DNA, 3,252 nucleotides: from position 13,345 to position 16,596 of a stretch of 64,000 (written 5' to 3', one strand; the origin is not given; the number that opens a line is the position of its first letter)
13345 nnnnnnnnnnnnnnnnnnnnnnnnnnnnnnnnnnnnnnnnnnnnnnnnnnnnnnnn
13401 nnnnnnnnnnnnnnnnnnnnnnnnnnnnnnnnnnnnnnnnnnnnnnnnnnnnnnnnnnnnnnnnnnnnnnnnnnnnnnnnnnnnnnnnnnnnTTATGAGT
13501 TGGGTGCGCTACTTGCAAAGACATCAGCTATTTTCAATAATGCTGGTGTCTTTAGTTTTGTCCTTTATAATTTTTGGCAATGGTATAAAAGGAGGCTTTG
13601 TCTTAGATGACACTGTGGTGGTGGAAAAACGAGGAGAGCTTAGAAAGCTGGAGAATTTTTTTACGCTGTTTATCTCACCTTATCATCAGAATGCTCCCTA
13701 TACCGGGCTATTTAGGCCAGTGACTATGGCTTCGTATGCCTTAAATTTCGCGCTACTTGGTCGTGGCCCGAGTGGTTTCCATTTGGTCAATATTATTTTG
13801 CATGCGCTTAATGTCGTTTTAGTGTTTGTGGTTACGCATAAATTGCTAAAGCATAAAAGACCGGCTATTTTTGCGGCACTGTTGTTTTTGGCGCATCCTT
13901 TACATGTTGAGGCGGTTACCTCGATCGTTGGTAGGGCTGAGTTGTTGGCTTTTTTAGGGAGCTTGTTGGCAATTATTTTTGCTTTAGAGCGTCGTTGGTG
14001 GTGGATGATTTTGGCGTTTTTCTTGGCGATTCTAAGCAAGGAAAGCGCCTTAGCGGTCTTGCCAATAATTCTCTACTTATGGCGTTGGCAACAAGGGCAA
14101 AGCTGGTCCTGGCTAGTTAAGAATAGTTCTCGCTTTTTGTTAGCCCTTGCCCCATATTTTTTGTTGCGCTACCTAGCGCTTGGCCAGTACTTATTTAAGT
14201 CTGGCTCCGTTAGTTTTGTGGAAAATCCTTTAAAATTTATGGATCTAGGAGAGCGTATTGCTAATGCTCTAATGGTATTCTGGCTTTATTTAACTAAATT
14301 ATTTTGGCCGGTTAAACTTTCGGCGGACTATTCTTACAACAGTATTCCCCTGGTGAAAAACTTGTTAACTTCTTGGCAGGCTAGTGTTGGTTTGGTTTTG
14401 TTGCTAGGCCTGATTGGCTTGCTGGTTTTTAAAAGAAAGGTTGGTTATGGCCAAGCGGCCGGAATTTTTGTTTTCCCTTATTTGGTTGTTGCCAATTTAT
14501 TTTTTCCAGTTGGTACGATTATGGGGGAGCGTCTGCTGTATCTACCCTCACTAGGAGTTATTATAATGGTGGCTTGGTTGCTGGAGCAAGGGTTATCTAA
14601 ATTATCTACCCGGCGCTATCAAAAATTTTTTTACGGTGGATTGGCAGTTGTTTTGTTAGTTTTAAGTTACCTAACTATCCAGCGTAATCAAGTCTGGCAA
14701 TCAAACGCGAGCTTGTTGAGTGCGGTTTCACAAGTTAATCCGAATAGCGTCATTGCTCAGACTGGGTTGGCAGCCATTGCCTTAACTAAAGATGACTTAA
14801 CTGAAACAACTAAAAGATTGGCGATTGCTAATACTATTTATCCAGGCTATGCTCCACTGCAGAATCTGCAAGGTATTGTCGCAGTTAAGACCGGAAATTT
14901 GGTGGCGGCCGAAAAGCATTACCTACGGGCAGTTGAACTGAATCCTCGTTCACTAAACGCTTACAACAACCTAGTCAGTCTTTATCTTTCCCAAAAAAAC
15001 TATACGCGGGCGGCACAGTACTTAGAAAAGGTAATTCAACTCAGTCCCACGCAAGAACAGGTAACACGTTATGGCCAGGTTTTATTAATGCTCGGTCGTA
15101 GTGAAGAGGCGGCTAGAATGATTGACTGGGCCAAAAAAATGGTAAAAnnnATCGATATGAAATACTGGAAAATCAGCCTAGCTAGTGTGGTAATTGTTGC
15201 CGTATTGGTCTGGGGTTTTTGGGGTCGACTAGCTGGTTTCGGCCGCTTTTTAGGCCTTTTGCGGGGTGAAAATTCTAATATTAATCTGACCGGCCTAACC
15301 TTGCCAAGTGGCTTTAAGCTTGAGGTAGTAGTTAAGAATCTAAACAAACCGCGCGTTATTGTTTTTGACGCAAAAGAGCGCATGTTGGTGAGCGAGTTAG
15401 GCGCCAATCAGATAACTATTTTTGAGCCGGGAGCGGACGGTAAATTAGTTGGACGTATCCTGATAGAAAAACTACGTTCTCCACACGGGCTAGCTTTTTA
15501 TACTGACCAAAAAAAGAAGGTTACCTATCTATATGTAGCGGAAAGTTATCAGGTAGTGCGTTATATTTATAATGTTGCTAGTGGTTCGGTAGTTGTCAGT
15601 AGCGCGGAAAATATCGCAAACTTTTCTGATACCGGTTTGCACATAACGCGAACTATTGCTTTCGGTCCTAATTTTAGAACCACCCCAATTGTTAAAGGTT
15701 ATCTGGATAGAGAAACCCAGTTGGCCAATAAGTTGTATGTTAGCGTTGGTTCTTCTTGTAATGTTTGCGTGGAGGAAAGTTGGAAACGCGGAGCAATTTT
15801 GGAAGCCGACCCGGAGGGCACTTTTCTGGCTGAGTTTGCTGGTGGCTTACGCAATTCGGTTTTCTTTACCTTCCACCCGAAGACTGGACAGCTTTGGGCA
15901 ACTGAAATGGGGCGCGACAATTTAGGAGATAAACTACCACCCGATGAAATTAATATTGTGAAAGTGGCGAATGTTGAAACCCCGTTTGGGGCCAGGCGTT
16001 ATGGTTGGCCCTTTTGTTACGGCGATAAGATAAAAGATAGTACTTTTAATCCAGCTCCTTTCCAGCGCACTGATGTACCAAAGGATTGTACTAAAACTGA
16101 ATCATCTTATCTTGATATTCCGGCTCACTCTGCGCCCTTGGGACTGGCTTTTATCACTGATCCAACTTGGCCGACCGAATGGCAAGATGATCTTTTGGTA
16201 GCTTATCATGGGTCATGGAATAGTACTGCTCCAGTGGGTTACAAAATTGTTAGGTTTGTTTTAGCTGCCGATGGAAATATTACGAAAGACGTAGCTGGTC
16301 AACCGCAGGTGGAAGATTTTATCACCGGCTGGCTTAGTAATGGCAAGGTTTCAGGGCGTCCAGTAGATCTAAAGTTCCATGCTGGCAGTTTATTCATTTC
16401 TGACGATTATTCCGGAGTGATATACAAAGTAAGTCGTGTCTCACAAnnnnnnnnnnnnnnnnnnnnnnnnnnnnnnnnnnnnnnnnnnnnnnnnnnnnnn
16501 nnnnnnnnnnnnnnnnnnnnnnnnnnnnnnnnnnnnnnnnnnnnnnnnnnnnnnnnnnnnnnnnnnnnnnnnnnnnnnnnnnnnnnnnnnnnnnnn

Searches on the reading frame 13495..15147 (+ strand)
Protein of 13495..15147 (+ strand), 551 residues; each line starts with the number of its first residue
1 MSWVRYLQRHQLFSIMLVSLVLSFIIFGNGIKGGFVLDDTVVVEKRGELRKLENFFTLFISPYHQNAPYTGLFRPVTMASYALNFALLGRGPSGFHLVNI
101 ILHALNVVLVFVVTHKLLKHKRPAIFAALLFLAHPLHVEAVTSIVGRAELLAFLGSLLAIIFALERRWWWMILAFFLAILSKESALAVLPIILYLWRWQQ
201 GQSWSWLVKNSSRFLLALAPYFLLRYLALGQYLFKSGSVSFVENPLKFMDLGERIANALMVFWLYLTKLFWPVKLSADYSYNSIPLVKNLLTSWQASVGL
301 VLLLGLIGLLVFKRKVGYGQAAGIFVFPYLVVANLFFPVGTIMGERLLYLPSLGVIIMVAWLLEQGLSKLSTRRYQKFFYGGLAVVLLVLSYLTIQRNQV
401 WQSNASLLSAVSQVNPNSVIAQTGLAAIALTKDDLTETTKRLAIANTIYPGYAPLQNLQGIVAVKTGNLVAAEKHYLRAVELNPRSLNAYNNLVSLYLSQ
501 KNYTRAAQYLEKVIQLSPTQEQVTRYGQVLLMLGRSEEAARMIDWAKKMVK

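Call 87: search_protein_families(library=pfam, proteins=[window:13495-15147:+], max_evalue=0.001)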
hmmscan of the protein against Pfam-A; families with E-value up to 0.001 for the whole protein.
window:13495-15147:+ (551 aa): 13 families
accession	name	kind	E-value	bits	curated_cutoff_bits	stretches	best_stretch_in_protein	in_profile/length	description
PF13432.12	TPR_16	-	4.5e-11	43.4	32.7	1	459-520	3-64/65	Tetratricopeptide repeat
PF00515.34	TPR_1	-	8.2e-10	38.5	27.8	0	489-519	3-33/34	Tetratricopeptide repeat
PF07719.23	TPR_2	-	9.1e-10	38.3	27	0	456-485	4-33/34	Tetratricopeptide repeat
PF13181.12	TPR_8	-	1.5e-09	37.7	25.7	1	488-519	2-33/34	Tetratricopeptide repeat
PF14559.12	TPR_19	-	6.4e-09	36.4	25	1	498-543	2-48/68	Tetratricopeptide repeat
PF13431.12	TPR_17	-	1.3e-07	31.7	24.4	1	475-506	1-32/34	Tetratricopeptide repeat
PF13424.12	TPR_12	-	4.8e-07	30.3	30.1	1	455-516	5-74/77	Tetratricopeptide repeat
PF08409.16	TMTC_DUF1736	-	5.1e-07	30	27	1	240-291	8-60/75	Protein O-mannosyl-transferase TMTC, DUF1736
PF13428.12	TPR_14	-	6.7e-07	29.8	23.5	0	488-523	2-37/44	Tetratricopeptide repeat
PF13374.12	TPR_10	-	5.4e-06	26.7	27.5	1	487-516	2-31/42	Tetratricopeptide repeat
PF12895.13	ANAPC3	-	0.00013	22.6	27.2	1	471-545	7-81/82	Anaphase-promoting complex, cyclosome, subunit 3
PF13176.12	TPR_7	-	0.00045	20.5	27.9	0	489-521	1-33/36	Tetratricopeptide repeat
PF09976.15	TPR_21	-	0.00063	20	25.5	0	374-481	68-174/193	Tetratricopeptide repeat-like domain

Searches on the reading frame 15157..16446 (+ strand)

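Call 87: search_protein_families(library=pfam, proteins=[window:15157-16446:+], max_evalue=0.001)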
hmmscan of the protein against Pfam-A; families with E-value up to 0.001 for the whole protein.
window:15157-16446:+ (430 aa): 2 families
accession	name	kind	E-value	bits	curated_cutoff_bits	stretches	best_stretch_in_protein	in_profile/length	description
PF22807.2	TrAA12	-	3.1e-10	39.4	30.9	1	62-288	4-233/463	TrAA12-like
PF07995.17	GSDH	-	1.2e-07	31.8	25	1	227-349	176-276/332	Glucose / Sorbosone dehydrogenase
